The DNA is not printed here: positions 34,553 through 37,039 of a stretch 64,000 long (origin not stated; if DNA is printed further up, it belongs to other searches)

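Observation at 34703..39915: Three tandem, translationally coupled large polytopic membrane proteins with extracytoplasmic C-terminal domains (candidate GT-C glycosyltransferase array)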

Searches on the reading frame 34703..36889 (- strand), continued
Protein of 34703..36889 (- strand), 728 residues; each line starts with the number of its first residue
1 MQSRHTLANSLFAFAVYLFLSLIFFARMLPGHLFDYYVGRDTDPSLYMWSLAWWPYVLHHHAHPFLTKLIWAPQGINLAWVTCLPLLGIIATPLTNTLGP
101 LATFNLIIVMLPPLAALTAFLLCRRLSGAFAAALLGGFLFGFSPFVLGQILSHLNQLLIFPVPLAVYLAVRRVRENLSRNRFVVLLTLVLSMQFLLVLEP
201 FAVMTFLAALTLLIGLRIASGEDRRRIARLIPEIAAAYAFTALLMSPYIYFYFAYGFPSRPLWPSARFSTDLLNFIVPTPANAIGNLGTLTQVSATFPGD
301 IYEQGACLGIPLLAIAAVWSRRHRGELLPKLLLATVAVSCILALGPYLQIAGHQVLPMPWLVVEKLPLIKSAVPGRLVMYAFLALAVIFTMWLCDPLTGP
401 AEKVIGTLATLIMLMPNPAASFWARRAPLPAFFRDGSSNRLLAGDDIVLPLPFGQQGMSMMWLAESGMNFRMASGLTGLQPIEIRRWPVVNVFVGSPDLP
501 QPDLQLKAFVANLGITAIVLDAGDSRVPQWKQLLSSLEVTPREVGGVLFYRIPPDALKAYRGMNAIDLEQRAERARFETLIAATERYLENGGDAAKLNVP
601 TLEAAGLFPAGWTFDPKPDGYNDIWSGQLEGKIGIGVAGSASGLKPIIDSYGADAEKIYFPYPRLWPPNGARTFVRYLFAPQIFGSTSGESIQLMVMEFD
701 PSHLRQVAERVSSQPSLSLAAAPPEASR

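Call 79: search_protein_families(library=ncbifam, proteins=[L083:3380-4423:+, L087:3548-4519:+, L083:4428-5219:+, L083:7035-7790:-, L085:10183-11349:-, L085:11366-12775:-, L083:1821-3383:+, L083:5236-6987:+], max_evalue=0.00001)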
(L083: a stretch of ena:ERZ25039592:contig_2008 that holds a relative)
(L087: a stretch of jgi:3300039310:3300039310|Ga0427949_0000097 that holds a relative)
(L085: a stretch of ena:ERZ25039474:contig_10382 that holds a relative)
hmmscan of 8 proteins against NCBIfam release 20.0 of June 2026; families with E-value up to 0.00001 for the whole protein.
L083:3380-4423:+ (347 aa): 12 families
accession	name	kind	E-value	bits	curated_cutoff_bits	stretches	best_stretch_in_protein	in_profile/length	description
NF047588.1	GlcsyltransPgfSStrep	equivalog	7.2e-83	278.3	500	1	37-339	2-305/308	glycosyltransferase PgfS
NF007986.1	PRK10714.1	equivalog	5.6e-53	180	529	1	37-338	7-310/316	undecaprenyl-phosphate 4-deoxy-4-formamido-L-arabinose transferase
TIGR03937.1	PgaC_IcaA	equivalog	5.5e-15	55.2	422.3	1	33-130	42-136/407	poly-beta-1,6-N-acetyl-D-glucosamine synthase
NF007482.0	PRK10073.1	equivalog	2.9e-12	46.3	423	1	35-132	5-98/334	glycosyltransferase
NF041875.1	EPS_EpsD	equivalog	6.4e-09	35.7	370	1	38-150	1-110/325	exopolysaccharide biosynthesis glycosyltransferase EpsD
NF058614.1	PPMAGASynPpgS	equivalog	3.2e-08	33.3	370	1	39-200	3-163/226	polyprenyl-phospho-N-acetylgalactosaminyl synthase PpgS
TIGR04283.1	glyco_like_mftF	equivalog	3.9e-08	33.2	182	1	38-137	1-90/221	TIGR04283 family arsenosugar biosynthesis glycosyltransferase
NF047683.1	TeichurnBiosyTuaG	equivalog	5.2e-08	32.8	400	1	36-130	6-97/252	teichuronic acid biosynthesis protein TuaG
TIGR03965.1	mycofact_glyco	equivalog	1.3e-07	30.9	280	1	34-142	72-177/467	mycofactocin biosynthesis glycosyltransferase MftF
TIGR03111.1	glyc2_xrt_Gpos1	hypoth_equivalog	3.8e-07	29.3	363.95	1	31-152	44-164/439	TIGR03111 family XrtG-associated glycosyltransferase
NF010496.0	PRK13915.1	equivalog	9.3e-07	28.2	262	1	31-141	26-138/307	glucosyl-3-phosphoglycerate synthase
NF045692.1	OglycostaseCruG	equivalog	3.7e-06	26.1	600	1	32-151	37-160/386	2'-O-glycosyltransferase CruG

L087:3548-4519:+ (323 aa): 12 families
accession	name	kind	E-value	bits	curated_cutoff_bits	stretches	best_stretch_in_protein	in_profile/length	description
NF047588.1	GlcsyltransPgfSStrep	equivalog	1.9e-80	270.4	500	1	13-314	2-304/308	glycosyltransferase PgfS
NF007986.1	PRK10714.1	equivalog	6.3e-53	179.8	529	1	13-314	7-310/316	undecaprenyl-phosphate 4-deoxy-4-formamido-L-arabinose transferase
TIGR03937.1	PgaC_IcaA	equivalog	2.3e-14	53.2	422.3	1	12-117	45-147/407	poly-beta-1,6-N-acetyl-D-glucosamine synthase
NF007482.0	PRK10073.1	equivalog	1.9e-12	46.8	423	1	13-117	7-107/334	glycosyltransferase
NF041875.1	EPS_EpsD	equivalog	2.3e-10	40.4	370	1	14-128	1-112/325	exopolysaccharide biosynthesis glycosyltransferase EpsD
NF058614.1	PPMAGASynPpgS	equivalog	5.5e-10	39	370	1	15-175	3-162/226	polyprenyl-phospho-N-acetylgalactosaminyl synthase PpgS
TIGR03965.1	mycofact_glyco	equivalog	2.9e-09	36.3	280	1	8-130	70-189/467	mycofactocin biosynthesis glycosyltransferase MftF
TIGR04283.1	glyco_like_mftF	equivalog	5.5e-09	35.9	182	1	14-124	1-101/221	TIGR04283 family arsenosugar biosynthesis glycosyltransferase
NF047683.1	TeichurnBiosyTuaG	equivalog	9.8e-08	31.9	400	1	13-112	7-103/252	teichuronic acid biosynthesis protein TuaG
NF045692.1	OglycostaseCruG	equivalog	3.9e-07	29.3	600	1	10-128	39-161/386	2'-O-glycosyltransferase CruG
NF010496.0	PRK13915.1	equivalog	1.1e-06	27.9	262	1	10-116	29-138/307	glucosyl-3-phosphoglycerate synthase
TIGR03111.1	glyc2_xrt_Gpos1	hypoth_equivalog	1.2e-06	27.6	363.95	1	12-147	49-183/439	TIGR03111 family XrtG-associated glycosyltransferase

L083:4428-5219:+ (263 aa): 5 families
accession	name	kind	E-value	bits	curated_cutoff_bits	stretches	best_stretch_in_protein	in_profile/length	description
NF045667.1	MTase_DVU1556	equivalog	2.3e-13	50.1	155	1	24-172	9-164/213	DVU_1556 family methyltransferase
TIGR01983.1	UbiG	equivalog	3.2e-08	33.1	102.95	1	38-133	50-152/228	bifunctional 2-polyprenyl-6-hydroxyphenol methylase/3-demethylubiquinol 3-O-methyltransferase UbiG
TIGR02072.1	BioC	equivalog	1.8e-07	31.2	184.95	1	27-148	21-148/244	malonyl-ACP O-methyltransferase BioC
NF043040.1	corrin_prot_MT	hypoth_equivalog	2.3e-07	30.5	180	1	25-133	30-148/216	corrinoid protein-associated methyltransferase CpaM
TIGR02021.1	BchM-ChlM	equivalog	6e-06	25.8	158.9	1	22-124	37-147/218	magnesium protoporphyrin IX methyltransferase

L083:7035-7790:- (251 aa): 14 families
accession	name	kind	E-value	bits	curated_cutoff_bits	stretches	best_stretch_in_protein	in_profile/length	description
TIGR01983.1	UbiG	equivalog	3.9e-16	59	102.95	1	27-214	27-214/228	bifunctional 2-polyprenyl-6-hydroxyphenol methylase/3-demethylubiquinol 3-O-methyltransferase UbiG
TIGR02072.1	BioC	equivalog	2.5e-14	53.7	184.95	1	35-207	25-187/244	malonyl-ACP O-methyltransferase BioC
TIGR04345.1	ovoA_Cterm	equivalog_domain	9.2e-12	45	170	1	103-163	129-188/242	putative 4-mercaptohistidine N1-methyltransferase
NF045667.1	MTase_DVU1556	equivalog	2.9e-10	40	155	1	45-201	23-162/213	DVU_1556 family methyltransferase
NF043040.1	corrin_prot_MT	hypoth_equivalog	1.9e-09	37.3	180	1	25-204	22-201/216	corrinoid protein-associated methyltransferase CpaM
NF047649.1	MTase_UXPK_star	exception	1.8e-08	33.8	460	1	44-144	76-182/283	methyltransferase/UXPK-star double selenoprotein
NF000499.2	Erm23S_rRNA_broad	equivalog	9.6e-08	31.7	212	1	32-112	10-91/244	23S ribosomal RNA methyltransferase Erm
NF041820.1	daptide_MTase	equivalog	3.5e-07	29.9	175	0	14-148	6-147/243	daptide-type RiPP biosynthesis methyltransferase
NF000337.1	erm_SHROVE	exception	3.6e-07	29.7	320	1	33-112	16-96/248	ErmE/ErmH/ErmO/ErmR family 23S rRNA (adenine(2058)-N(6))-methyltransferase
TIGR01934.1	MenG_MenH_UbiE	subfamily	3.8e-07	29.7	158.35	1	30-203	25-207/223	ubiquinone/menaquinone biosynthesis methyltransferase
TIGR00755.1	ksgA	equivalog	2.5e-06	27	171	1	28-113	12-98/256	16S rRNA (adenine(1518)-N(6)/adenine(1519)-N(6))-dimethyltransferase RsmA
NF001241.0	PRK00216.1-2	equivalog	6.5e-06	25.9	327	1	35-145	41-149/231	demethylmenaquinone methyltransferase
NF041650.1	nod_mtase_NodS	equivalog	6.7e-06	25.9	300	1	46-148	40-144/190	nodulation methyltransferase NodS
NF041537.1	ArsM_AhpD_UU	exception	8.6e-06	24.8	510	1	48-144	80-181/345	arsenite methyltransferase/AhpD domain selenoprotein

L085:10183-11349:- (388 aa): 0 families

L085:11366-12775:- (469 aa): 1 family
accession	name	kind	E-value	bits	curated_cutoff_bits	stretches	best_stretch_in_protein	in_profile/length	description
TIGR04091.1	LTA_dltB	equivalog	7.8e-45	153.7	375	1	65-378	61-376/380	D-alanyl-lipoteichoic acid biosynthesis protein DltB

L083:1821-3383:+ (520 aa): 0 families

L083:5236-6987:+ (583 aa): 1 family
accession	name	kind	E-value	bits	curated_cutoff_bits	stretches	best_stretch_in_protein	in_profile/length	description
NF009784.2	PRK13279.1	equivalog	6.3e-39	134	567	1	39-347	44-337/539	lipid IV(A) 4-amino-4-deoxy-L-arabinosyltransferase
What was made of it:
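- That GT2 matches PgfS (7e-83) and ArnC (6e-53) over its full length (call 79).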
